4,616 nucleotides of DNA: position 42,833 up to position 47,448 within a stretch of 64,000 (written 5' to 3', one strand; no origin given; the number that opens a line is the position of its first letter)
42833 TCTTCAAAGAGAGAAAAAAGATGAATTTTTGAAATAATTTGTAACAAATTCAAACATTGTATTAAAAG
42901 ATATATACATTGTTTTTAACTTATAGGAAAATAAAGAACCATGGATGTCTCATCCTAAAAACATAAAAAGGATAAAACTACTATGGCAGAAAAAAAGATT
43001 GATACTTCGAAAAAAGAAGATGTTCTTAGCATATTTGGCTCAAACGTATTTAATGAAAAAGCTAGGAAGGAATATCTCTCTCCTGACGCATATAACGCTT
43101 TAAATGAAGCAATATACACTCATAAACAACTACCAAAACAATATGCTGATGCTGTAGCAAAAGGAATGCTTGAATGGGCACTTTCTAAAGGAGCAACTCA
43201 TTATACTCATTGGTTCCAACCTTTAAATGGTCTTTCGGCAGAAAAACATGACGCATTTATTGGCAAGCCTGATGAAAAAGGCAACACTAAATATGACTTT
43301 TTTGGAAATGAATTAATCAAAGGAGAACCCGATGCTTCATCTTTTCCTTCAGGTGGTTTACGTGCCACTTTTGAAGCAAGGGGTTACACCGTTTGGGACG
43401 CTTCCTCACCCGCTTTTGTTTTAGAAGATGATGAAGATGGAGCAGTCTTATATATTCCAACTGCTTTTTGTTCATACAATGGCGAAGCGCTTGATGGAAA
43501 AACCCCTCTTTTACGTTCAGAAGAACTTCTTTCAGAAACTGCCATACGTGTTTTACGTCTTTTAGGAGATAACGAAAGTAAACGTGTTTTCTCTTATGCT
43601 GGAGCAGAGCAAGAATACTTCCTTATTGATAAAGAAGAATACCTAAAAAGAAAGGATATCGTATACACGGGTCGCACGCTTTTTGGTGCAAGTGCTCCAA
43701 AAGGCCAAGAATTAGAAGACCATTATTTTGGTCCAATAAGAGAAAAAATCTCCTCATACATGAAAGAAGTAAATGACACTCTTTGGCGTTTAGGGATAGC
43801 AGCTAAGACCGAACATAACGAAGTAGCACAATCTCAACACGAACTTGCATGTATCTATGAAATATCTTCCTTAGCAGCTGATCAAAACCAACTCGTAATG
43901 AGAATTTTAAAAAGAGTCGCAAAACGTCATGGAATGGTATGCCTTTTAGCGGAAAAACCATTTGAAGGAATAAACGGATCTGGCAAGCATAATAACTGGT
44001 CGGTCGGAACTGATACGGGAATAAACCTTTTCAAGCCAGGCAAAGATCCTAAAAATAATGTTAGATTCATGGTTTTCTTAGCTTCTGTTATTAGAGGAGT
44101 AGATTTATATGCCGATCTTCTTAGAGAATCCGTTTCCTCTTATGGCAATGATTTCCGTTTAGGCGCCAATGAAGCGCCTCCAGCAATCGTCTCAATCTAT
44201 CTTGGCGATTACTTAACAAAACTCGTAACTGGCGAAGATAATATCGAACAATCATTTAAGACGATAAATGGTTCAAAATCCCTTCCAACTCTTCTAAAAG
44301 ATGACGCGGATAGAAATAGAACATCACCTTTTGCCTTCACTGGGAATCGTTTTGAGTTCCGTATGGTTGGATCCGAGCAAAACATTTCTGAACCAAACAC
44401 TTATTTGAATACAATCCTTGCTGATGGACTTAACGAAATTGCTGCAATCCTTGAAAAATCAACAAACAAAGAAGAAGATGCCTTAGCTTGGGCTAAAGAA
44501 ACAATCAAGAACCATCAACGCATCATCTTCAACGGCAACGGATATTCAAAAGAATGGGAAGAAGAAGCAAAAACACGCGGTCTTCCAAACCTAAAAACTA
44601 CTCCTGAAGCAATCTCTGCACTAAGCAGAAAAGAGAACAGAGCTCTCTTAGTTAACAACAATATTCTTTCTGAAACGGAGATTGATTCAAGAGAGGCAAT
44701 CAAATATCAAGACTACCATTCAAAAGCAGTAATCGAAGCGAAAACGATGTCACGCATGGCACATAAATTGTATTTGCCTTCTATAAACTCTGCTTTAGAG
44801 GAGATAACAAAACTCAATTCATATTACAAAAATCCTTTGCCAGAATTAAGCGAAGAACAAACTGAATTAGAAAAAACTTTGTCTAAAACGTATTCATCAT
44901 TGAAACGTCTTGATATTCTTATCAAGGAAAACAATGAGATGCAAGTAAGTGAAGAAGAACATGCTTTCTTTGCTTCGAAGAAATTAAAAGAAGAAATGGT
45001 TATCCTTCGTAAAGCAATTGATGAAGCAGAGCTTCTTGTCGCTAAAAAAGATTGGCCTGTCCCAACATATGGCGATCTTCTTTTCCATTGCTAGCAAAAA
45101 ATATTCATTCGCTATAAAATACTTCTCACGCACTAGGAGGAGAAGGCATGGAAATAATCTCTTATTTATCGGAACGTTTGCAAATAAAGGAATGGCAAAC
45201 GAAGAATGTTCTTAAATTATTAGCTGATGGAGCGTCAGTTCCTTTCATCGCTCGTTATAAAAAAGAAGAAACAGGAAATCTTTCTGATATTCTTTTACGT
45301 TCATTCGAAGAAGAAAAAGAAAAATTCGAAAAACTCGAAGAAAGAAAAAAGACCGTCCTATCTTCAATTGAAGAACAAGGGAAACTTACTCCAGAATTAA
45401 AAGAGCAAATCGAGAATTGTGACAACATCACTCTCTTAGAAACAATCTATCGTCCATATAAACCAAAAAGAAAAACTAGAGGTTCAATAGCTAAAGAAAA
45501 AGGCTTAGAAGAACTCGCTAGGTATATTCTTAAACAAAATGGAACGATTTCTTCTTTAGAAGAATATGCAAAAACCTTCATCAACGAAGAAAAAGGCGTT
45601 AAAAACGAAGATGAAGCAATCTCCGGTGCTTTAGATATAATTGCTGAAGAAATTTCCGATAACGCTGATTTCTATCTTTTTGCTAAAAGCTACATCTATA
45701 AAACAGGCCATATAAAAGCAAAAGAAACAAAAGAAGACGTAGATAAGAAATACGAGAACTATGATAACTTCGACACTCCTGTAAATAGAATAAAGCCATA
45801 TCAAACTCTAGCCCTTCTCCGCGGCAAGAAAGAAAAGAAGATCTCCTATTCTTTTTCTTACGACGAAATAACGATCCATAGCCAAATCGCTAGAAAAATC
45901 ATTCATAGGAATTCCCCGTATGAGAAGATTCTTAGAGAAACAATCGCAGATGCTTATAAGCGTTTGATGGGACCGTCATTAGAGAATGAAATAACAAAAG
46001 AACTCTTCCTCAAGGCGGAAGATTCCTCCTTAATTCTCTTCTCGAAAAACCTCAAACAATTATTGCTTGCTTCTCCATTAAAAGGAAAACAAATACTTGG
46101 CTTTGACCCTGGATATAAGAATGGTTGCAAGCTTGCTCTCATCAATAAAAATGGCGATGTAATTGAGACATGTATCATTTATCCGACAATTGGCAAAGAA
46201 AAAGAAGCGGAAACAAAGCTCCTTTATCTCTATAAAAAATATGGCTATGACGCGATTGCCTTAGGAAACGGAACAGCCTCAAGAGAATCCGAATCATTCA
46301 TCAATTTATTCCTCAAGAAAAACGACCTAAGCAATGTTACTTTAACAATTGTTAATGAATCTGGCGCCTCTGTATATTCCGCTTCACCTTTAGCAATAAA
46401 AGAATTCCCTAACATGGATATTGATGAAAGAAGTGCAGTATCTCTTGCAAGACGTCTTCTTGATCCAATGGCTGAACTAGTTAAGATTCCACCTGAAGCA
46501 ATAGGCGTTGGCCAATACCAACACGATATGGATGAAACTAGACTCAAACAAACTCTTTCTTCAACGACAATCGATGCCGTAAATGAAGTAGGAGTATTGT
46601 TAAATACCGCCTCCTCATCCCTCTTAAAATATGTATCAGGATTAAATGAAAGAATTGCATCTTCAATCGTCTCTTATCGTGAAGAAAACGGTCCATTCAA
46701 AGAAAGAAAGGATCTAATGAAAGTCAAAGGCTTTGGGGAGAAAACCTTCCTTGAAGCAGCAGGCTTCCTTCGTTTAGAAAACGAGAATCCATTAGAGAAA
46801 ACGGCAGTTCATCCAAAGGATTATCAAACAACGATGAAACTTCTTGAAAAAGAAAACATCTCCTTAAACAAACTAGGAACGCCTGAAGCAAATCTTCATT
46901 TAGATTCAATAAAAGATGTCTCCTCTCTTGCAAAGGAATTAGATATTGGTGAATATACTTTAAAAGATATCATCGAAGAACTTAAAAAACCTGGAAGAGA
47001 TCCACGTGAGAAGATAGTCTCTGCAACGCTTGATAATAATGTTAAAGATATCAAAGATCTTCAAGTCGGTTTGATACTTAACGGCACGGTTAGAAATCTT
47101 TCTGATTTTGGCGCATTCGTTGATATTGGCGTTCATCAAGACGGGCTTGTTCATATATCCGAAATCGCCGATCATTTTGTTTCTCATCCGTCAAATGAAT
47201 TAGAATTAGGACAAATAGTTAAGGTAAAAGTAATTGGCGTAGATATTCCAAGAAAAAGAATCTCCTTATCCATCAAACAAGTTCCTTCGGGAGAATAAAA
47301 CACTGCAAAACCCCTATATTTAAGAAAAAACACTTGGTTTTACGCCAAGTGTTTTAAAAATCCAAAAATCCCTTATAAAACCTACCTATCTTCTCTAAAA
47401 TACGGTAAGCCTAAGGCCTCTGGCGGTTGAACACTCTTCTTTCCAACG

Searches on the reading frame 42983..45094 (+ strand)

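Call 22: search_protein_families(library=pfam, proteins=[window:42983-45094:+], max_evalue=0.00001)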
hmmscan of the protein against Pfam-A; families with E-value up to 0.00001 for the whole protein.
window:42983-45094:+ (703 aa): 3 families
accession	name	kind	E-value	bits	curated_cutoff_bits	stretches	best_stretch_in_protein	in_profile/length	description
PF12437.13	GSIII_N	-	1.6e-69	233.1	25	1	16-179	3-160/160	Glutamine synthetase type III N terminal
PF18318.6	Gln-synt_C-ter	-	4.1e-34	117.3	22.7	1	505-610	7-112/118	Glutamine synthetase C-terminal domain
PF00120.29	Gln-synt_C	-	2.1e-22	80.1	24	1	199-387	17-202/344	Glutamine synthetase, catalytic domain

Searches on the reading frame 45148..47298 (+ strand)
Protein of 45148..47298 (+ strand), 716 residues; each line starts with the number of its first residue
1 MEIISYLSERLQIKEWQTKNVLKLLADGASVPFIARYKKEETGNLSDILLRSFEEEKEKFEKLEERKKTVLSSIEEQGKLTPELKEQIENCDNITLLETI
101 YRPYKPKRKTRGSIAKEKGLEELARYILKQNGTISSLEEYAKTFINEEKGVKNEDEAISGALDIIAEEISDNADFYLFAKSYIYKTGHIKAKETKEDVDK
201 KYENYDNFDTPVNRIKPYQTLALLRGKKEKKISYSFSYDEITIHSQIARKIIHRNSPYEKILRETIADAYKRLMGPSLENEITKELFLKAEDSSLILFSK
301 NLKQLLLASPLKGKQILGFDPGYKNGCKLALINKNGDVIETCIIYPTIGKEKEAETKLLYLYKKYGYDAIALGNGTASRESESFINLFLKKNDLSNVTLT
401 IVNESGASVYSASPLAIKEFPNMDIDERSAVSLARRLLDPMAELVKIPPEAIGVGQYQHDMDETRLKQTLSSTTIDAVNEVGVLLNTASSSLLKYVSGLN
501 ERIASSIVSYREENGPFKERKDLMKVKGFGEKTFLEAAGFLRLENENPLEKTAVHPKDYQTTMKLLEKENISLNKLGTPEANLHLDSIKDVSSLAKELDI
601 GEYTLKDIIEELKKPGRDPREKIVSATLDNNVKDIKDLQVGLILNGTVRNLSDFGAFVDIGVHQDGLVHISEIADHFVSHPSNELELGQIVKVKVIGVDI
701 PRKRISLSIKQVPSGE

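Call 22: search_protein_families(library=pfam, proteins=[window:45148-47298:+], max_evalue=0.00001)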
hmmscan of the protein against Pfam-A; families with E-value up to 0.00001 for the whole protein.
window:45148-47298:+ (716 aa): 9 families
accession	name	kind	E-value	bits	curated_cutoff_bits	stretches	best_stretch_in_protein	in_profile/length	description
PF16921.10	Tex_YqgF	-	5.4e-44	150.1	27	1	314-437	1-125/126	Tex protein YqgF-like domain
PF12836.13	HHH_3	-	5.1e-26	91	27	1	478-542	1-65/65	Helix-hairpin-helix motif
PF09371.15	Tex_N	-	5.5e-24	84.1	32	1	1-75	1-75/75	Tex-like protein N-terminal domain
PF22706.1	Tex_central_region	-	9.4e-20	71.8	27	1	138-295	7-175/178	Tex central region-like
PF00575.29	S1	-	1.2e-18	67.7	22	1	639-710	3-74/74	S1 RNA binding domain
PF17674.7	HHH_9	-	3.2e-18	66.8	23.1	1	547-620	1-70/70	HHH domain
PF14635.12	HHH_7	-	2e-10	41.4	27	1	456-543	10-103/104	Helix-hairpin-helix motif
PF23459.1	S1_RRP5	-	4.5e-06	27.6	27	1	638-708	1-71/72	RRP5 S1 domain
PF14639.11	YqgF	-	6.9e-06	26.4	35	0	330-445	24-147/150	Holliday-junction resolvase-like of SPT6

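Call 82: find_encoding_contigs(protein=window:45148-47298:+, flank=1000, max_places=3)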
Protein window:45148-47298:+ (716 aa): 1 contig read that carries it; 1 place shown.
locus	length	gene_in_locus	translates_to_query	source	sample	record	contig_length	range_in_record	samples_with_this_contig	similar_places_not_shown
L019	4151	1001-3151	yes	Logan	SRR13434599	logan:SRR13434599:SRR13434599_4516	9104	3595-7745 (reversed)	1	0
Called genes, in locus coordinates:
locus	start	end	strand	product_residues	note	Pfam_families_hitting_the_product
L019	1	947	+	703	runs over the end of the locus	PF12437:GSIII_N, PF00120:Gln-synt_C, PF18318:Gln-synt_C-ter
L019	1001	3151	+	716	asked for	PF09371:Tex_N, PF22706:Tex_central_region, PF16921:Tex_YqgF, PF14635:HHH_7, PF12836:HHH_3, PF17674:HHH_9, PF00575:S1, PF23459:S1_RRP5 (weak), +1 more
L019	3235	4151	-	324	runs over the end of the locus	PF02653:BPD_transp_2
